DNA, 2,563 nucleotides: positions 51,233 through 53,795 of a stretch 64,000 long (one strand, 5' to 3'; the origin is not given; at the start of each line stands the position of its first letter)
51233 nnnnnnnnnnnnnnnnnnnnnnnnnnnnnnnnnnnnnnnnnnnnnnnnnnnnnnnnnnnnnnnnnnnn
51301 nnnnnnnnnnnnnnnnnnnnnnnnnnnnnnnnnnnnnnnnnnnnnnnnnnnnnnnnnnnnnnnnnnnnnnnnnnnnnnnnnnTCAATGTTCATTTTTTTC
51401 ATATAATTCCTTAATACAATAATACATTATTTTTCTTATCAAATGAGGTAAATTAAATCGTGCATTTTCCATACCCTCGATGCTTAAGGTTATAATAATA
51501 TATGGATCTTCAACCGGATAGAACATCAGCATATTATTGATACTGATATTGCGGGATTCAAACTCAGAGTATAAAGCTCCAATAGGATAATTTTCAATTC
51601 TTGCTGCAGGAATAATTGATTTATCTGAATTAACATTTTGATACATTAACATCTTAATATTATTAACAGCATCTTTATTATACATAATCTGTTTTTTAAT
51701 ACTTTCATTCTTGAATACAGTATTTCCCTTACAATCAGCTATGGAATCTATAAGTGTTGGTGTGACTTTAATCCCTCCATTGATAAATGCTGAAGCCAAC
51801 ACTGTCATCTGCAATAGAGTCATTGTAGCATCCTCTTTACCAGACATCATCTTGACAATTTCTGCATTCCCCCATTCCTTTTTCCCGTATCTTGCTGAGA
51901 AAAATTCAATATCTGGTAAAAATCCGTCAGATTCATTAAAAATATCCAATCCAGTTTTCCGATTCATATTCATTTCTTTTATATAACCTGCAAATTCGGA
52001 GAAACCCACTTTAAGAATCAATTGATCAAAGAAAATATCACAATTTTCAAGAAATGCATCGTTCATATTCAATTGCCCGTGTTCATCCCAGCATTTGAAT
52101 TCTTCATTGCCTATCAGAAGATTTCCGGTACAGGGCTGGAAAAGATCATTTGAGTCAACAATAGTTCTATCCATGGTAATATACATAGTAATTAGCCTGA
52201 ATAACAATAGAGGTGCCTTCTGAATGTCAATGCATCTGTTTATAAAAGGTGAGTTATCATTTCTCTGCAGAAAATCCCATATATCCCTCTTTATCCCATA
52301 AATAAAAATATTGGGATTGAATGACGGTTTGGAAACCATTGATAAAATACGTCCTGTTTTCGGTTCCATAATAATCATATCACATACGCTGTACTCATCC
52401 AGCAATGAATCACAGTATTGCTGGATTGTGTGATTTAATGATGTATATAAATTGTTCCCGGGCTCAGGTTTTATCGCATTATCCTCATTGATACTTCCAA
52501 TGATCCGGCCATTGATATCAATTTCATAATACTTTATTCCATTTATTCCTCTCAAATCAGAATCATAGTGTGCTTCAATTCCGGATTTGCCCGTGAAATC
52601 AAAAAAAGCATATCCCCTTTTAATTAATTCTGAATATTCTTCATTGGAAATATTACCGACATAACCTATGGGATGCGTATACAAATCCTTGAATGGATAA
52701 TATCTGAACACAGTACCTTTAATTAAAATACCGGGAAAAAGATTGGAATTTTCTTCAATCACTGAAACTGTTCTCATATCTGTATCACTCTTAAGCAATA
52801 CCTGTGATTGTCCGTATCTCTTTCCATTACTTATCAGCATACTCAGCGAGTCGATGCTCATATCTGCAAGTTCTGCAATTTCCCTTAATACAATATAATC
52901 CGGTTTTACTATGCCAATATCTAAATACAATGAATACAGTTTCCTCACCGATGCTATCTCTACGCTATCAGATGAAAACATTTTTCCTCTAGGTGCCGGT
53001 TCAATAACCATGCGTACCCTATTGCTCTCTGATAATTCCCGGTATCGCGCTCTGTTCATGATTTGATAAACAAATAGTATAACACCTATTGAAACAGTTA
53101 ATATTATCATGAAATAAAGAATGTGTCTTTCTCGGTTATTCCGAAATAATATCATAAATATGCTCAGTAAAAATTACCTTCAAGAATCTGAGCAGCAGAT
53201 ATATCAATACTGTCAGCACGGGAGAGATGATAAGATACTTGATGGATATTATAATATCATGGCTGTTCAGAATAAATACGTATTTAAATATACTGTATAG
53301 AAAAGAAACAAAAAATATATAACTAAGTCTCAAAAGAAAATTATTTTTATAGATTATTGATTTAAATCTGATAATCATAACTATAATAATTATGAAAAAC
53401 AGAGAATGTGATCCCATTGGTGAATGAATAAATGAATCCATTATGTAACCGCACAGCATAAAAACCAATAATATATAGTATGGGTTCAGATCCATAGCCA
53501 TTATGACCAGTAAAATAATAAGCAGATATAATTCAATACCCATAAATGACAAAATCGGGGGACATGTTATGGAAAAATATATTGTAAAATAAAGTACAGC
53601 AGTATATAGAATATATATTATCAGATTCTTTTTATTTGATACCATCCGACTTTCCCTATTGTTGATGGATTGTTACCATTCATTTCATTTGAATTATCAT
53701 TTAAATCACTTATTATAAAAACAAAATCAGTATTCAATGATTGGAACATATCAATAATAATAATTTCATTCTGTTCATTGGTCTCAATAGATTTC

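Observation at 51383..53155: Elongasome PBP2 homolog has lost SxxK, SxN and KTG motifs and is predicted to be a catalytically dead transpeptidase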

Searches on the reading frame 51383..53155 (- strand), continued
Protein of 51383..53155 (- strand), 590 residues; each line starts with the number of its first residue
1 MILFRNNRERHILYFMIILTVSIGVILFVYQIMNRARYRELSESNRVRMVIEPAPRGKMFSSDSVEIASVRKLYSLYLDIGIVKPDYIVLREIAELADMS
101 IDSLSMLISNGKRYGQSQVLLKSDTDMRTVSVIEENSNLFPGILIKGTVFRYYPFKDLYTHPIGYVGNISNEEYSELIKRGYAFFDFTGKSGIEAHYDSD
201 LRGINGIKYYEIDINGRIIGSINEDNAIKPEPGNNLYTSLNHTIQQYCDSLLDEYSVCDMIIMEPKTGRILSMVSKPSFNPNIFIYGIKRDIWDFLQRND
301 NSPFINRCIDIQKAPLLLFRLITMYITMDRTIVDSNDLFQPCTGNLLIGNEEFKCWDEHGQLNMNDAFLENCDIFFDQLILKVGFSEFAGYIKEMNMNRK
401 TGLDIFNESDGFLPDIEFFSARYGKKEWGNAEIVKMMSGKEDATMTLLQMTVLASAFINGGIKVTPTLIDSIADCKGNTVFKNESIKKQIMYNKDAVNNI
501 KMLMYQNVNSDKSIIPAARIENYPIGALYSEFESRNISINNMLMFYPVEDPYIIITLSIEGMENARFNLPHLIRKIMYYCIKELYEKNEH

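Call 15: find_related_loci(query=A2, collection=genome_contigs, flank=10000)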
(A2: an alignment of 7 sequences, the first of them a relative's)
Query A2 (590 aa) in genome_contigs; peptide patterns used: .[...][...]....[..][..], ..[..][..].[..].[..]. (x = any residue, [..] = any of these).
599 stretches matched a pattern (row limit reached: there are more); 548 encode a relative of the query (tblastn E <= 1e-3); the best 80 are kept; 80 distinct loci.
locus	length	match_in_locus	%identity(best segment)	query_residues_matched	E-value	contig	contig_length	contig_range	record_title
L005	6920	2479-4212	46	3-577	9e-174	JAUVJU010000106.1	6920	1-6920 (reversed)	MAG: candidate division WOR-3 bacterium isolate CSMAG_462 CSMAG_462_k127_4510803_length_6920_cov_26.0000, whole genome s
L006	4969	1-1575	46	56-577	1e-161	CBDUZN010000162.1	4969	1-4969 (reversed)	MAG TPA_asm: uncultured bacterium isolate SRR22302362_concoct_0 genome assembly, contig: ERZ25746724.12547, whole genome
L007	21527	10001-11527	38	12-521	8e-116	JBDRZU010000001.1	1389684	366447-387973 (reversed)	MAG: candidate division WOR-3 bacterium isolate SRBZ-2_201901_bins_139 SRBZ-2_201901_bins_139_scaffold_1, whole genome s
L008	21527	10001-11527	38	15-521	6e-114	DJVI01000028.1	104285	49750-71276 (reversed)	MAG TPA_asm: candidate division WOR-3 bacterium UBA6260 UBA6260_contig_65281, whole genome shotgun sequence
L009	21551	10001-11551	37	8-521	2e-112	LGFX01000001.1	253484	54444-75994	MAG: candidate division TA06 bacterium 32_111 MPI_scaffold_0, whole genome shotgun sequence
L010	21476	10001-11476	38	31-521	4e-116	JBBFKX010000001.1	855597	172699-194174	MAG: candidate division WOR-3 bacterium isolate Uz-U4-10 NODE_1_length_855597_cov_17.050958, whole genome shotgun sequen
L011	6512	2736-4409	27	16-565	2e-60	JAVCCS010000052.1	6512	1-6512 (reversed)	MAG: Candidatus Theseobacter exili isolate MAG_3300035698_1968 Ga0374944_279781, whole genome shotgun sequence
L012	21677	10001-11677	26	14-583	3e-59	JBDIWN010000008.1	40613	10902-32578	MAG: Candidatus Profundicultor thermophilus isolate DG02_2.bins.11.Tibet NODE_340_length_40613_cov_4.030060, whole genom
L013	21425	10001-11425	28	2-480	5e-59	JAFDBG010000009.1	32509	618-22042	MAG: Deltaproteobacteria bacterium isolate AB_69_Bin_260 AB_69_Bin_260_scaffold_961, whole genome shotgun sequence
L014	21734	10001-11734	27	9-565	2e-59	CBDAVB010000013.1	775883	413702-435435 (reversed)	MAG: Parashewanella sp. isolate 02d7260b-6f33-47c9-92c3-bf56a625e1d3 genome assembly, contig: contig_13, whole genome sh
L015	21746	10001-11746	26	14-577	1e-57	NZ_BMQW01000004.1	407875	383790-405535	Shewanella ulleungensis strain JCM 32305 sequence04, whole genome shotgun sequence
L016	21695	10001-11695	27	27-577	1e-57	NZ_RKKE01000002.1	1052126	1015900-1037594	Shewanella frigidimarina strain KCTC 23109 ctg_2, whole genome shotgun sequence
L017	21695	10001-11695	26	27-577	1e-57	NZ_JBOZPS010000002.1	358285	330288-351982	Shewanella sp. MF05960 MF05960_contig_2, whole genome shotgun sequence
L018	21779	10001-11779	26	16-587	1e-57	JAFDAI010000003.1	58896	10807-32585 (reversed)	MAG: Deltaproteobacteria bacterium isolate AB_1215_Bin_93 AB_1215_Bin_93_scaffold_73, whole genome shotgun sequence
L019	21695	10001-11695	26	27-577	1e-57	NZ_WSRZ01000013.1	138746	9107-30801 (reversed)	Shewanella litoralis strain JCM 32306 NODE_13_length_138746_cov_68.481363, whole genome shotgun sequence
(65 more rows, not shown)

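Call 32: find_encoding_contigs(protein=P0001, flank=10000, max_places=3)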
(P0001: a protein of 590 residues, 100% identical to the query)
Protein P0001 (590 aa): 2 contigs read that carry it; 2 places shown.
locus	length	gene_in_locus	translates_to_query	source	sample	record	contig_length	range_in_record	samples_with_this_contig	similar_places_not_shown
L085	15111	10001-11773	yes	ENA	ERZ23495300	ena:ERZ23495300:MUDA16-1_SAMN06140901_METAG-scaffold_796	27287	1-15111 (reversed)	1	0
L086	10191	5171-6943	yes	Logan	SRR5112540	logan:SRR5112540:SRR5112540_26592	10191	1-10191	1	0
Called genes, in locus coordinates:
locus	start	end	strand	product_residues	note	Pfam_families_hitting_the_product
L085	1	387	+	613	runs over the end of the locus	PF13727:CoA_binding_3, PF17836:PglD_N (weak), PF00106:adh_short (weak), PF01073:3Beta_HSD, PF01370:Epimerase, PF02719:Polysacc_synt_2, PF04321:RmlD_sub_bind, PF16363:GDP_Man_Dehyd, +1 more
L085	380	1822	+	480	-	PF02543:Carbam_trans_N, PF16861:Carbam_trans_C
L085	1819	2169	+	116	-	PF16861:Carbam_trans_C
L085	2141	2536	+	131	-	-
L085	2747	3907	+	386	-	PF13439:Glyco_transf_4, PF00534:Glycos_transf_1, PF13692:Glyco_trans_1_4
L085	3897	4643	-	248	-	PF00583:Acetyltransf_1, PF13673:Acetyltransf_10 (weak)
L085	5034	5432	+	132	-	PF02675:AdoMet_dc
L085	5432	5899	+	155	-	PF01862:PvlArgDC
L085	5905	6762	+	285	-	PF17284:Spermine_synt_N, PF01564:Spermine_synth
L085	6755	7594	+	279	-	PF00491:Arginase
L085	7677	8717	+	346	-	PF00022:Actin (weak), PF06723:MreB_Mbl, PF25216:Volactin (faint), PF00012:HSP70, PF14450:FtsA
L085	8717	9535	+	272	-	PF04085:MreC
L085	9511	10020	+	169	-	-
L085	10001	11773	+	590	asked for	PF03717:PBP_dimer, PF00905:Transpeptidase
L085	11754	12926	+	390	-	PF01098:FTSW_RODA_SPOVE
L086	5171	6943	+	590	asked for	PF03717:PBP_dimer, PF00905:Transpeptidase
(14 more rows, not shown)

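Call 39: find_encoding_contigs(protein=P0005, flank=10000, max_places=2)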
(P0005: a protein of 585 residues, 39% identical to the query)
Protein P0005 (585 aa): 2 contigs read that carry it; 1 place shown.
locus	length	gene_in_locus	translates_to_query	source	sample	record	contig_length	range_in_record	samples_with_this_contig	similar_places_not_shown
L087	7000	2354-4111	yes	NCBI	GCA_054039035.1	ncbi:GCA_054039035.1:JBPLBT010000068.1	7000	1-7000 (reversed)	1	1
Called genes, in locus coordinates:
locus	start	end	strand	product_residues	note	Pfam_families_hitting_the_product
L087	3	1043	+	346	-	?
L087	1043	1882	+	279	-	PF04085:MreC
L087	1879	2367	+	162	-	-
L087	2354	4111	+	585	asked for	PF03717:PBP_dimer, PF00905:Transpeptidase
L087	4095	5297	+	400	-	PF01098:FTSW_RODA_SPOVE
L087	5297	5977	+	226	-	PF18912:DZR_2 (weak), PF00156:Pribosyltran (weak)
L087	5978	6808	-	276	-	PF00892:EamA, PF03151:TPT, PF10639:TMEM234, PF05653:Mg_trans_NIPA (weak)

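Call 40: find_encoding_contigs(protein=P0003, flank=10000, max_places=2)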
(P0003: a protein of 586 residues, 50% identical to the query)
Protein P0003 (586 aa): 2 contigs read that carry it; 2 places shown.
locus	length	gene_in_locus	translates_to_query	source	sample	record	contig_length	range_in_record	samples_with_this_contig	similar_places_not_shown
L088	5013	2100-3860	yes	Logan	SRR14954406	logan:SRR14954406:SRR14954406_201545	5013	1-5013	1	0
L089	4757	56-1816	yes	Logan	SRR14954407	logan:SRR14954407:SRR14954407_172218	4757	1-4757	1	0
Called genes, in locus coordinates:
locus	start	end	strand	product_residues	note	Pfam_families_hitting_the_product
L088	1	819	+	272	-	?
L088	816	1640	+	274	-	PF04085:MreC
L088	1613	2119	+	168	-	-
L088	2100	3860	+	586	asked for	PF03717:PBP_dimer, PF00905:Transpeptidase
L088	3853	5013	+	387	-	?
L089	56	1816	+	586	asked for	PF03717:PBP_dimer, PF00905:Transpeptidase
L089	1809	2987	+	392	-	PF01098:FTSW_RODA_SPOVE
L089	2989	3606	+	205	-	PF00156:Pribosyltran (weak)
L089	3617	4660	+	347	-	PF01544:CorA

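Call 48: predict_structure(alignment_id=A3)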
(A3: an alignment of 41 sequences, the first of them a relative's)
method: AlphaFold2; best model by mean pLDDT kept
length: 590 residues; sequences in the alignment: 41
mean_pLDDT: 89.7   pTM: 0.85
mean pLDDT of the five models: 89.7, 88.8, 87.9, 87.4, 86.6
residues with pLDDT >= 90: 356; 70-90: 221; 50-70: 8; < 50: 5
segments of 3 or more residues with pLDDT < 50: 1-4
pLDDT, mean of each block of 10 residues (from residue 1): 63 92 92 82 77 92 96 87 81 87 89 83 84 84 84 95 92 88 86 95 90 73 84 97 97 95 97 96 82 81 93 93 94 84 93 93 93 94 94 89 93 93 90 94 95 95 95 95 89 91 95 92 94 84 95 96 93 97 77
secondary structure, 60 per line:
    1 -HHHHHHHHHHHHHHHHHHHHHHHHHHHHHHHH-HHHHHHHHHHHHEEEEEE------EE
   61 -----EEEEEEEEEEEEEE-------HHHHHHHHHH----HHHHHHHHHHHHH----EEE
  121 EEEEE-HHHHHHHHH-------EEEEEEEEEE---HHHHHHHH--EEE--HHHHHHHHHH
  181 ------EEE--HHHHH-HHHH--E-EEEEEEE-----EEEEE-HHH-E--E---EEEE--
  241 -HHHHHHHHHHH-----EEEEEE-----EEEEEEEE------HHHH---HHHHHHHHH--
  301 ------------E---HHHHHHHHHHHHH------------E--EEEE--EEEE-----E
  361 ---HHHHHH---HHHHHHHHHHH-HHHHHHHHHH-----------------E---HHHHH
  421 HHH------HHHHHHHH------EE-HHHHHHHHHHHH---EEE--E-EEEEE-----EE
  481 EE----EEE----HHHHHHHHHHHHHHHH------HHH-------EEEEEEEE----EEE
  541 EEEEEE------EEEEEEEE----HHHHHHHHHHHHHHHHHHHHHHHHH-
elements in order: H2-33 H35-46 E47-52 E66-79 H87-96 H101-113 E118-125 H127-135 E143-152 H156-163 E166-168 H171-180 E187-189 H192-196 H198-201 E206-212 E218-222 E235-238 H242-252 E258-263 E269-276 H283-286 H290-298 H317-329 E345-348 E351-354 H364-369 H373-383 H385-394 H416-423 H430-437 H447-458 E462-464 E469-473 E479-482 E487-489 H494-509 E526-533 E538-546 E553-560 H565-589

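Call 53: fold_search(model_id=the predicted structure, library=pdb)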
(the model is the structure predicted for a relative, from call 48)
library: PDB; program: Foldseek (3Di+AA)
matches with E <= 10: 1414; with E <= 0.001: 784
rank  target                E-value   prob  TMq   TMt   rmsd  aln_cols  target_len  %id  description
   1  6xv5_AAA              3.7e-46  1.00  0.80  0.86   3.5       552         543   25  Crystal structure of penicillin-binding protein 2 from Yersinia pestis in complex with ertapenem (released 2021-02-03)
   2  6tii_AAA              5.7e-46  1.00  0.77  0.85   4.0       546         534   25  Crystal structure of penicillin-binding protein 2 from Yersinia pestis (released 2020-12-02)
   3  6g9p                  8.9e-46  1.00  0.79  0.86   3.8       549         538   24  Structural basis for the inhibition of E. coli PBP2 (released 2019-05-22)
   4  6tii_BBB              3.6e-45  1.00  0.79  0.87   3.5       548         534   26  Crystal structure of penicillin-binding protein 2 from Yersinia pestis (released 2020-12-02)
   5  6g9f                  4.2e-45  1.00  0.78  0.85   3.9       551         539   24  Structural basis for the inhibition of E. coli PBP2 (released 2019-05-22)
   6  6xv5_BBB              1.5e-42  1.00  0.79  0.88   3.2       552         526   25  Crystal structure of penicillin-binding protein 2 from Yersinia pestis in complex with ertapenem (released 2021-02-03)
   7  6tix_BBB              8.7e-42  1.00  0.79  0.87   3.6       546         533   26  Crystal structure of penicillin-binding protein 2 from Yersinia pestis in complex with mecillinam (released 2020-12-02)
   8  8zpc_B                9.4e-41  1.00  0.72  0.82   4.7       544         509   24  Acinetobacter baumannii Penicillin-Binding Protein 2 (released 2024-12-04)
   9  5lp5_A                3.6e-40  1.00  0.76  0.83   4.2       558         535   20  Complex between Penicillin-Binding Protein (PBP2) and MreC from Helicobacter pylori (released 2017-08-23)
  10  8yjx_A                4.2e-40  1.00  0.79  0.84   3.6       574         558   22  Crystal structure of penicillin-binding protein 2 (PBP2) from Campylobacter jejuni (released 2024-04-17)
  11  7zg8_AAA              6.6e-40  1.00  0.70  0.78   5.9       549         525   24  Crystal structure of A. baumannii penicillin-binding protein 2 (released 2023-02-22)
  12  8zpc_A                6.6e-40  1.00  0.69  0.78   6.0       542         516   23  Acinetobacter baumannii Penicillin-Binding Protein 2 (released 2024-12-04)
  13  5lp5_B                6.0e-39  1.00  0.76  0.84   4.2       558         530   20  Complex between Penicillin-Binding Protein (PBP2) and MreC from Helicobacter pylori (released 2017-08-23)
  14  9fzo                  7.5e-39  1.00  0.73  0.84   3.9       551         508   17  Pseudomonas aeruginosa penicillin binding protein 3 in complex with ceftazidime (released 2024-10-09)
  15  5df7_A                1.0e-38  1.00  0.74  0.84   3.7       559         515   17  CRYSTAL STRUCTURE OF PENICILLIN-BINDING PROTEIN 3 FROM PSEUDOMONAS AERUGINOSA IN COMPLEX WITH AZLOCILLIN (released 2016-01-13)
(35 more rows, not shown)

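Call 55: list_cluster_members(proteins=[P0001, P0004, P0005, P0065, P0066, P0021, P0019, P0017, P0053, P0075])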
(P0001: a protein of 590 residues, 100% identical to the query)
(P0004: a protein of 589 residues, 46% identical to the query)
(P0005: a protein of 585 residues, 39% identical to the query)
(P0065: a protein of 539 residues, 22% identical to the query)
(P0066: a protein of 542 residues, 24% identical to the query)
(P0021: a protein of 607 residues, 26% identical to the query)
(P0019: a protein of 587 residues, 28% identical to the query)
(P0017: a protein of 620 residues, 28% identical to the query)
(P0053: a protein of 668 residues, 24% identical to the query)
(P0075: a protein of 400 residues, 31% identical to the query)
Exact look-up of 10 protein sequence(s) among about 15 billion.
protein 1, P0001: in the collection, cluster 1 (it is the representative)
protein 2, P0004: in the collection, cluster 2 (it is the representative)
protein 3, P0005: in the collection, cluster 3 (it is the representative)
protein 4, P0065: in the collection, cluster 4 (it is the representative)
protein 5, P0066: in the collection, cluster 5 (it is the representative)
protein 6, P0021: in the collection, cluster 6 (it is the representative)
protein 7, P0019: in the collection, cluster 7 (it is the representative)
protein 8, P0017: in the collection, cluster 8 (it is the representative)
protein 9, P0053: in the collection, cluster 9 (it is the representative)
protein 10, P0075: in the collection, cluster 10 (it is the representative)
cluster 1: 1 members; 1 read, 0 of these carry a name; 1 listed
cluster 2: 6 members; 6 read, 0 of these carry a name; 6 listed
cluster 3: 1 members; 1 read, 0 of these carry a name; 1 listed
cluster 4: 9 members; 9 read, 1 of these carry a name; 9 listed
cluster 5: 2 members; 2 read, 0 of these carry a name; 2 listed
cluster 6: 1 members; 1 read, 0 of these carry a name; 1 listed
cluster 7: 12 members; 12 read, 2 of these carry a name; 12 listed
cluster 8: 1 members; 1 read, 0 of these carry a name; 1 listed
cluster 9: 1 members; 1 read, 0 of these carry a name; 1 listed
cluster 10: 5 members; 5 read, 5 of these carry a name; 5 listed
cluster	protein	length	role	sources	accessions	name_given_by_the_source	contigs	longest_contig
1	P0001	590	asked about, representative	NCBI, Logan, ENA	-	-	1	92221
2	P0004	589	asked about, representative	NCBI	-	-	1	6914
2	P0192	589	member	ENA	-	-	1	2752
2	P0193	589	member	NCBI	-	-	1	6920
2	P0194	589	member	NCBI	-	-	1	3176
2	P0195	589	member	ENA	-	-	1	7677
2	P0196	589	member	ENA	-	-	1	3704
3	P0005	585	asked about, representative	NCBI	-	-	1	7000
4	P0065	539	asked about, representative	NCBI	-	-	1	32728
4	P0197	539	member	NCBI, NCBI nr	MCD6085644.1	penicillin-binding protein 2 [bacterium]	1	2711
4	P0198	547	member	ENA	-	-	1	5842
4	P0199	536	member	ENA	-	-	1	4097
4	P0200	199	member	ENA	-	-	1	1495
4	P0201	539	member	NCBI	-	-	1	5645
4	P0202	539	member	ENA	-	-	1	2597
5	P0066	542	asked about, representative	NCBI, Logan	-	-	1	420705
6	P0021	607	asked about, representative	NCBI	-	-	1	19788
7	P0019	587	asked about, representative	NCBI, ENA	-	-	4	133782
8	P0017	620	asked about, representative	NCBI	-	-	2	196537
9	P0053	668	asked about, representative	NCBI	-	-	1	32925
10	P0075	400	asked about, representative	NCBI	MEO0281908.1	MAG: rod shape-determining protein RodA [candidate division WOR-3 bacterium]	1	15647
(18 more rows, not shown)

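Call 61: search_protein_representatives(alignment_id=A4)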
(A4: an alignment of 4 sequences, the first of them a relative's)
Query: 4 sequences, 589 profile positions. Proteins with E-value up to 0.001 (for the whole library): 21569; up to 1e-10: 12197; up to 1e-30: 3241. The best 150 are listed.
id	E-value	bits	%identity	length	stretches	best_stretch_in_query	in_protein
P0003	0.0e+00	1105.4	-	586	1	1-586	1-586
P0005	8.4e-162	555.9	-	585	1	6-588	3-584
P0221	1.5e-104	366.9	-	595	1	6-585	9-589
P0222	1.1e-98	347.4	-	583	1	13-584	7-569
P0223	4.7e-95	335.5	-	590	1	13-562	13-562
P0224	9.8e-95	334.4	-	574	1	9-567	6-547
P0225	3.6e-94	332.6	-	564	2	124-581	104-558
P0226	1.5e-93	330.5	-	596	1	10-563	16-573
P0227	1.1e-92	327.7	-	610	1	3-579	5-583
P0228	2.7e-91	323.1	-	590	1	5-562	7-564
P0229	7.7e-89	315.0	-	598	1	5-565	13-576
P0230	1.0e-88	314.5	-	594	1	4-579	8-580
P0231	1.2e-88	314.4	-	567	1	13-582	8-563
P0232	8.4e-88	311.5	-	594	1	22-565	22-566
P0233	5.1e-87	308.9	-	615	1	17-560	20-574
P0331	2.1e-71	257.4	-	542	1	4-410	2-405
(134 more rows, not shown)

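Call 65: find_encoding_contigs(protein=P0331, flank=10000, max_places=2)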
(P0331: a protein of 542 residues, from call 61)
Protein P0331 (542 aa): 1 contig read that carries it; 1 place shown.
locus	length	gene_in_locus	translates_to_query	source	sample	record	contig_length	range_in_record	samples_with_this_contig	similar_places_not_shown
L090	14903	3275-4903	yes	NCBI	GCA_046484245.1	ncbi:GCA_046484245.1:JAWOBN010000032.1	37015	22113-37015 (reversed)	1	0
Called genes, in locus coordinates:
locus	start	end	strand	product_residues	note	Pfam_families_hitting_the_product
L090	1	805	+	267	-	PF17284:Spermine_synt_N, PF01564:Spermine_synth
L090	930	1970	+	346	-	PF00022:Actin, PF06723:MreB_Mbl, PF11104:PilM_2 (faint), PF00012:HSP70, PF14450:FtsA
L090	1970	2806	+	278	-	PF04085:MreC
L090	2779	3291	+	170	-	PF04093:MreD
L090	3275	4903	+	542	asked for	PF03717:PBP_dimer, PF00905:Transpeptidase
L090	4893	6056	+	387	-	PF01098:FTSW_RODA_SPOVE (faint)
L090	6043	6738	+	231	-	PF18912:DZR_2 (weak), PF00156:Pribosyltran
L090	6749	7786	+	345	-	PF01544:CorA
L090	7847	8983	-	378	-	PF00091:Tubulin, PF12327:FtsZ_C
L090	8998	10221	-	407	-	PF02491:SHS2_FTSA, PF06723:MreB_Mbl, PF11104:PilM_2 (weak), PF06277:EutA (weak), PF14450:FtsA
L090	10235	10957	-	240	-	-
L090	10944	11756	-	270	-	PF01565:FAD_binding_4, PF02873:MurB_C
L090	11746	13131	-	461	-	PF01225:Mur_ligase, PF08245:Mur_ligase_M, PF02875:Mur_ligase_C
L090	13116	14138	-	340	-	PF03033:Glyco_transf_28, PF04101:Glyco_tran_28_C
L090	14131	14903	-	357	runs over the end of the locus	PF01098:FTSW_RODA_SPOVE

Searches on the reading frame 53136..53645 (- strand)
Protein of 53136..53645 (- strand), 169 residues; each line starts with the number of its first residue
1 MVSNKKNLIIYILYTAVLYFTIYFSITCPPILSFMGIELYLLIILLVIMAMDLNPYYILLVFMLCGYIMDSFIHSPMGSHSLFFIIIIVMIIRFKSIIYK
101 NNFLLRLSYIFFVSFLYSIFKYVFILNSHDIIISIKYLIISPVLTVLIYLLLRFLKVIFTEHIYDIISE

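Call 3: search_protein_families(library=pfam, proteins=[window:53136-53645:-], max_evalue=0.01)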
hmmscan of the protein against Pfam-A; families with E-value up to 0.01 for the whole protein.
window:53136-53645:- (169 aa): 1 family
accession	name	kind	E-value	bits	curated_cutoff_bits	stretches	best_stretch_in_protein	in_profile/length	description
PF04093.17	MreD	-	0.00025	21.6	24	1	10-154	5-153/158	rod shape-determining protein MreD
